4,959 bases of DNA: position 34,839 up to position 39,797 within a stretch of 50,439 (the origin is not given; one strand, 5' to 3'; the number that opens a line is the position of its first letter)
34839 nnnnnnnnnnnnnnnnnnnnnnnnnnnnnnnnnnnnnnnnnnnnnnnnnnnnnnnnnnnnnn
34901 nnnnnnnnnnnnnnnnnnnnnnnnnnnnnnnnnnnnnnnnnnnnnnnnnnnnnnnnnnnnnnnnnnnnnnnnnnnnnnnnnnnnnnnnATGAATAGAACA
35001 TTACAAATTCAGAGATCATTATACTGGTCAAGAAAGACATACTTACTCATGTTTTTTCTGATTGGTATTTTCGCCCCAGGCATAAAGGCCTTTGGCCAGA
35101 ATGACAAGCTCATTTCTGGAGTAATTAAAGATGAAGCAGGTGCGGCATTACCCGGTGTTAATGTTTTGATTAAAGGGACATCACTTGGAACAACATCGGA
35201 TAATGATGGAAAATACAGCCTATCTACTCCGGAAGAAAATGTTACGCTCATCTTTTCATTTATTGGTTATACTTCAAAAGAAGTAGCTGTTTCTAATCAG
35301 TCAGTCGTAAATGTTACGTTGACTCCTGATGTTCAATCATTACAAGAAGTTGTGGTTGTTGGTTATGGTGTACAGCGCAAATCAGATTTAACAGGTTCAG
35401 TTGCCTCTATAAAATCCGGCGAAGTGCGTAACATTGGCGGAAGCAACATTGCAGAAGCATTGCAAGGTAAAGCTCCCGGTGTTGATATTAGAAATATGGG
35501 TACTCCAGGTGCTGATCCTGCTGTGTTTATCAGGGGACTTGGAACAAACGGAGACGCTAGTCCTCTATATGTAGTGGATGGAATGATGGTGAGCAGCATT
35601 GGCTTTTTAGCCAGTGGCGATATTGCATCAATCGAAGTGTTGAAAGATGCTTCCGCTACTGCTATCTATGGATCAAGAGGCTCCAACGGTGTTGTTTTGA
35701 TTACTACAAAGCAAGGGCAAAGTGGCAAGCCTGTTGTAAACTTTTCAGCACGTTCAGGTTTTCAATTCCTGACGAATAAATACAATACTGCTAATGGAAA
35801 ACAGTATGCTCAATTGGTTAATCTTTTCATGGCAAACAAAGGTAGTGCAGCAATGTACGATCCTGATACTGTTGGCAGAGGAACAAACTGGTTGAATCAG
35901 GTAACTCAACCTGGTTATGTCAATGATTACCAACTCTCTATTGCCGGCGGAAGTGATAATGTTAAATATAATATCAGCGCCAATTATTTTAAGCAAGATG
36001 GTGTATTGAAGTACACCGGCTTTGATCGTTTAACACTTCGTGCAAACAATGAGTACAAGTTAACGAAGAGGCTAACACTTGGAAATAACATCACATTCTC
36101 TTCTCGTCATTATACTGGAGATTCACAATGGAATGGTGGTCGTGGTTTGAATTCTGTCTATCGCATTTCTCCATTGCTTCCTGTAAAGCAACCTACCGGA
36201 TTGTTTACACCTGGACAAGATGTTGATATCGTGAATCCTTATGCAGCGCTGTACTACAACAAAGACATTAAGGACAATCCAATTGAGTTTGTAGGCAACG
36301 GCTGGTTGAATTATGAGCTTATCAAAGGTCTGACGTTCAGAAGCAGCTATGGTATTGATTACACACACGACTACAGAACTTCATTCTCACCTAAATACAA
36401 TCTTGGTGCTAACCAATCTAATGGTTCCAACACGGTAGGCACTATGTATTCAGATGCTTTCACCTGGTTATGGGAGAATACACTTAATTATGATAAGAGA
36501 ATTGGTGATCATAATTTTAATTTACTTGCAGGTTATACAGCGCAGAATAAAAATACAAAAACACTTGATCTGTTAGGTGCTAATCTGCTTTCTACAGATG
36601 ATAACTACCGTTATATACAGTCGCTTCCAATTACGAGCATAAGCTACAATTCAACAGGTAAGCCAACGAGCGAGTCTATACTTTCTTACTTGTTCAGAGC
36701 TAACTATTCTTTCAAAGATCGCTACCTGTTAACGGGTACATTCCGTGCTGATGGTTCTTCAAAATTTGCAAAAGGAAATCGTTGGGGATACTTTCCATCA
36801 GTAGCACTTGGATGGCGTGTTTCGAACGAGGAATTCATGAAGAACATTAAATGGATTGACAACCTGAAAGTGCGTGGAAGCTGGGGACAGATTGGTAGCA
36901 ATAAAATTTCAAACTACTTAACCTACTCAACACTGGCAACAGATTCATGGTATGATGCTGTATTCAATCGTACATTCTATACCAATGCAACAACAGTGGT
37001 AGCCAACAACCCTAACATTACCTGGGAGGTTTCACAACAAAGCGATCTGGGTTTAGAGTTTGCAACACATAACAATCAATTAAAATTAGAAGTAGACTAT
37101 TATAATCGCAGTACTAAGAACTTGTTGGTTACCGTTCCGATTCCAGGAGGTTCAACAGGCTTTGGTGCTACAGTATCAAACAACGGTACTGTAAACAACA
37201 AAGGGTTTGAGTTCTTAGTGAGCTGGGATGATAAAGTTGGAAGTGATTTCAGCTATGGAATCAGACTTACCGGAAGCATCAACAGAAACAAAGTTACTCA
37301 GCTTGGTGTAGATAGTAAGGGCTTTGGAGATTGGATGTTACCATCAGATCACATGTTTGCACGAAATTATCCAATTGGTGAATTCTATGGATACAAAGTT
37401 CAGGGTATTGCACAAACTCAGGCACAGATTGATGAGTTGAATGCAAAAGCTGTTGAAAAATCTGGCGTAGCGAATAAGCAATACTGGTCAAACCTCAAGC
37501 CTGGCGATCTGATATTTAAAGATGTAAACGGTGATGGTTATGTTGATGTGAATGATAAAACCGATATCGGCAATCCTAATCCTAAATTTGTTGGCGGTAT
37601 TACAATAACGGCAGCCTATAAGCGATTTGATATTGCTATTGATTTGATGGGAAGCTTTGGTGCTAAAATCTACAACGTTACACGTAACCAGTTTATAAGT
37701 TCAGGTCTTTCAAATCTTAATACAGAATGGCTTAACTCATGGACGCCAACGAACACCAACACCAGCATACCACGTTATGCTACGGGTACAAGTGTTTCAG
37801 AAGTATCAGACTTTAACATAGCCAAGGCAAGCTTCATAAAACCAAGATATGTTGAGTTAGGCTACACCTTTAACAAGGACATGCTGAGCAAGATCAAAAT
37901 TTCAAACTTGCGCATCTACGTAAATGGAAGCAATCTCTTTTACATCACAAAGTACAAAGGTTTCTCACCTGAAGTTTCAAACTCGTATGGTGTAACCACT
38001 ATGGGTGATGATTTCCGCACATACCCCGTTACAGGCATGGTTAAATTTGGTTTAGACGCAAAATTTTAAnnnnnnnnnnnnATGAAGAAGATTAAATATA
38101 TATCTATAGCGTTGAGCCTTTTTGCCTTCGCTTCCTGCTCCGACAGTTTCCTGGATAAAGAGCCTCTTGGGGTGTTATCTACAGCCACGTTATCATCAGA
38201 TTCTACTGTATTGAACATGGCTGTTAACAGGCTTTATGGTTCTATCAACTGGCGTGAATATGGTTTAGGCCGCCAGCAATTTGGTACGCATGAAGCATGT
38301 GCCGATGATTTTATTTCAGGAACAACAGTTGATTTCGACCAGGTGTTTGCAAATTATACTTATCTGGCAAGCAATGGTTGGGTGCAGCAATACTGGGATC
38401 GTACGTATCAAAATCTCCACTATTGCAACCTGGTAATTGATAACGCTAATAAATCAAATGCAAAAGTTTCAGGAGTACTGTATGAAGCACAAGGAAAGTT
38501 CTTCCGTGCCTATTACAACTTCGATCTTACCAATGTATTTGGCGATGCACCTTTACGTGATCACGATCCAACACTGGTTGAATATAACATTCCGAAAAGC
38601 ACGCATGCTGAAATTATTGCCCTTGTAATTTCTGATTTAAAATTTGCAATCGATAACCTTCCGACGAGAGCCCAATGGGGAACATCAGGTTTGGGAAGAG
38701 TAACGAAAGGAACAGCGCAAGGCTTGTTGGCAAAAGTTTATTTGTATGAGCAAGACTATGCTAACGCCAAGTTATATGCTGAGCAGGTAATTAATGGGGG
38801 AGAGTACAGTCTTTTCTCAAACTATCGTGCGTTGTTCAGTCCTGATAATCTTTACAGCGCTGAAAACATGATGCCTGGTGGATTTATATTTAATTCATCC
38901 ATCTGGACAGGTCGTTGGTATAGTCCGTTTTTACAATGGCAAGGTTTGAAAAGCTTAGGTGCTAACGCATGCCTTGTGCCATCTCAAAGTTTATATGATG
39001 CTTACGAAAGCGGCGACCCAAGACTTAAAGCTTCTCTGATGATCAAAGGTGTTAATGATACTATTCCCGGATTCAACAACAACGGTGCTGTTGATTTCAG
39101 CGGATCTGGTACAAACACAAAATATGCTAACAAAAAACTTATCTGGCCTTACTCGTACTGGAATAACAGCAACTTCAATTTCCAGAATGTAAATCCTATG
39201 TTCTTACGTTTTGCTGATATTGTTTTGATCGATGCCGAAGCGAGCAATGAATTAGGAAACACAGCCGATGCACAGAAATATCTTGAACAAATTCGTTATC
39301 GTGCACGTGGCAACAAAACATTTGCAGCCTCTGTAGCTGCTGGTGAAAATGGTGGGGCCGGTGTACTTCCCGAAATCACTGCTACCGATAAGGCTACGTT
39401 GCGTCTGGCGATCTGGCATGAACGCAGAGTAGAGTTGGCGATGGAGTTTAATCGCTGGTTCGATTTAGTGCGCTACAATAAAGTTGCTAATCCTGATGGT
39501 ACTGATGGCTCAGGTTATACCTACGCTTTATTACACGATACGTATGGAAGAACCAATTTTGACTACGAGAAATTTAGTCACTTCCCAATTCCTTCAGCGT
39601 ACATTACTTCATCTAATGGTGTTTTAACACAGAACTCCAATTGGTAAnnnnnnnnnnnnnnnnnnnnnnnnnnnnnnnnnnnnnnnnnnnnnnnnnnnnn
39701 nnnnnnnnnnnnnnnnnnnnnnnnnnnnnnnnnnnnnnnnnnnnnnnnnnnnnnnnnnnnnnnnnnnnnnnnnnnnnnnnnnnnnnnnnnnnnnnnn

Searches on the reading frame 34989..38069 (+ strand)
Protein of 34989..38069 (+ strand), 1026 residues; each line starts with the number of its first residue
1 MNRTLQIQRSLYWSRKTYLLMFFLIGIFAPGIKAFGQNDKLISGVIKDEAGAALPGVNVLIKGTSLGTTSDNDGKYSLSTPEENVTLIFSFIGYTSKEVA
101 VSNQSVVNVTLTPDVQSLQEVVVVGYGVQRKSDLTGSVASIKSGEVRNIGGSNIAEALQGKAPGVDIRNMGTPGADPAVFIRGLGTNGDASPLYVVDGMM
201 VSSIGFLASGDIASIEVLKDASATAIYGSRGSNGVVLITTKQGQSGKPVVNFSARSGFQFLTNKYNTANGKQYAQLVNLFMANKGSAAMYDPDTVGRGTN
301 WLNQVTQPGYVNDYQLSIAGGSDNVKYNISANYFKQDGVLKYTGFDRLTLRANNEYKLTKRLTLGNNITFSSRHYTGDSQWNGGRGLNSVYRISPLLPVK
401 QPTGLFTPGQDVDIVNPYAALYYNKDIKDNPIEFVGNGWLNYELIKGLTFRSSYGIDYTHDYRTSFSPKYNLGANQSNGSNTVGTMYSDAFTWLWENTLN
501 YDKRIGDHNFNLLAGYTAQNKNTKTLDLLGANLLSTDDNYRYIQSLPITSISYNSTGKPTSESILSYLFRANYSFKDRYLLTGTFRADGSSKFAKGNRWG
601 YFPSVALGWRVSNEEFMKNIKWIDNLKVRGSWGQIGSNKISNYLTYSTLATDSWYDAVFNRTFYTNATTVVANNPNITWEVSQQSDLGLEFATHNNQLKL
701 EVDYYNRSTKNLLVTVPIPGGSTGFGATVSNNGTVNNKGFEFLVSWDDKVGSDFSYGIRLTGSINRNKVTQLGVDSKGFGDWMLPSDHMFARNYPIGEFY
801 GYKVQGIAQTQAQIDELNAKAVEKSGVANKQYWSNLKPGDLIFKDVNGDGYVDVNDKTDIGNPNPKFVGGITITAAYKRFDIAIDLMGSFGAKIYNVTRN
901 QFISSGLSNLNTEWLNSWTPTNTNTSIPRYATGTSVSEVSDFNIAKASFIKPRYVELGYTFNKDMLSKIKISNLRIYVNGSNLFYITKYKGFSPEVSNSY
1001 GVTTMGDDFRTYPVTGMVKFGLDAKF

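Call 5: search_protein_families(library=pfam, proteins=[window:34989-38069:+], max_evalue=0.001)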
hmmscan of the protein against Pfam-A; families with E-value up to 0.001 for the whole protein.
window:34989-38069:+ (1026 aa): 4 families
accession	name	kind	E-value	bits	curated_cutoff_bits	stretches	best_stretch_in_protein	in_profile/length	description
PF13715.12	CarbopepD_reg_2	-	6.7e-21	74.6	32.2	1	42-123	1-88/88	CarboxypepD_reg-like domain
PF07715.20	Plug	-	1.5e-17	64.4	23.9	1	131-235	2-107/107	TonB-dependent Receptor Plug Domain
PF00593.30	TonB_dep_Rec_b-barrel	-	1.8e-15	58.2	27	1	425-791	42-372/436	TonB dependent receptor-like, beta-barrel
PF13620.12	CarboxypepD_reg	-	9.8e-13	48.7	32.3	1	42-112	2-82/82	Carboxypeptidase regulatory-like domain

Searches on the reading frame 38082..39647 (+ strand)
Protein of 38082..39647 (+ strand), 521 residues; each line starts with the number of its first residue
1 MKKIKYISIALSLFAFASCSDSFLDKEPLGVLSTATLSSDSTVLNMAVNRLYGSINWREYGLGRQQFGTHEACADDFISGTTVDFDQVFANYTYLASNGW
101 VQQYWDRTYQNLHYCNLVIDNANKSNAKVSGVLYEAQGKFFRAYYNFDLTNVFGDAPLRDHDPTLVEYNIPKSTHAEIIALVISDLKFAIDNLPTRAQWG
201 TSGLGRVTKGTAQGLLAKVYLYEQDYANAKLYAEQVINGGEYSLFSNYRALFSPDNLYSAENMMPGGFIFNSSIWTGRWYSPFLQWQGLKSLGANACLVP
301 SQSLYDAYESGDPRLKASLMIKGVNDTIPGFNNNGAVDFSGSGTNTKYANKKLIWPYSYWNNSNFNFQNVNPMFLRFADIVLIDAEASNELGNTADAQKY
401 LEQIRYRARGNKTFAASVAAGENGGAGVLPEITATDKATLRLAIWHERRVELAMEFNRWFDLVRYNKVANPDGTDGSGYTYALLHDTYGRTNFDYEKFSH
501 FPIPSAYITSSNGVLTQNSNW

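Call 5: search_protein_families(library=pfam, proteins=[window:38082-39647:+], max_evalue=0.001)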
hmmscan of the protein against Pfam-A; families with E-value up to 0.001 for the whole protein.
window:38082-39647:+ (521 aa): 3 families
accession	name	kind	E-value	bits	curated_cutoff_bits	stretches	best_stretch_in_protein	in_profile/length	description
PF07980.17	SusD_RagB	-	1.7e-34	120.3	23.1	1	274-521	23-297/297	SusD family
PF14322.12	SusD-like_3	-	5.8e-22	79.3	27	1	23-221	2-191/191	Starch-binding associating with outer membrane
PF12771.13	SusD-like_2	-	2.5e-05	23.7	27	0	90-193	48-150/415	Starch-binding associating with outer membrane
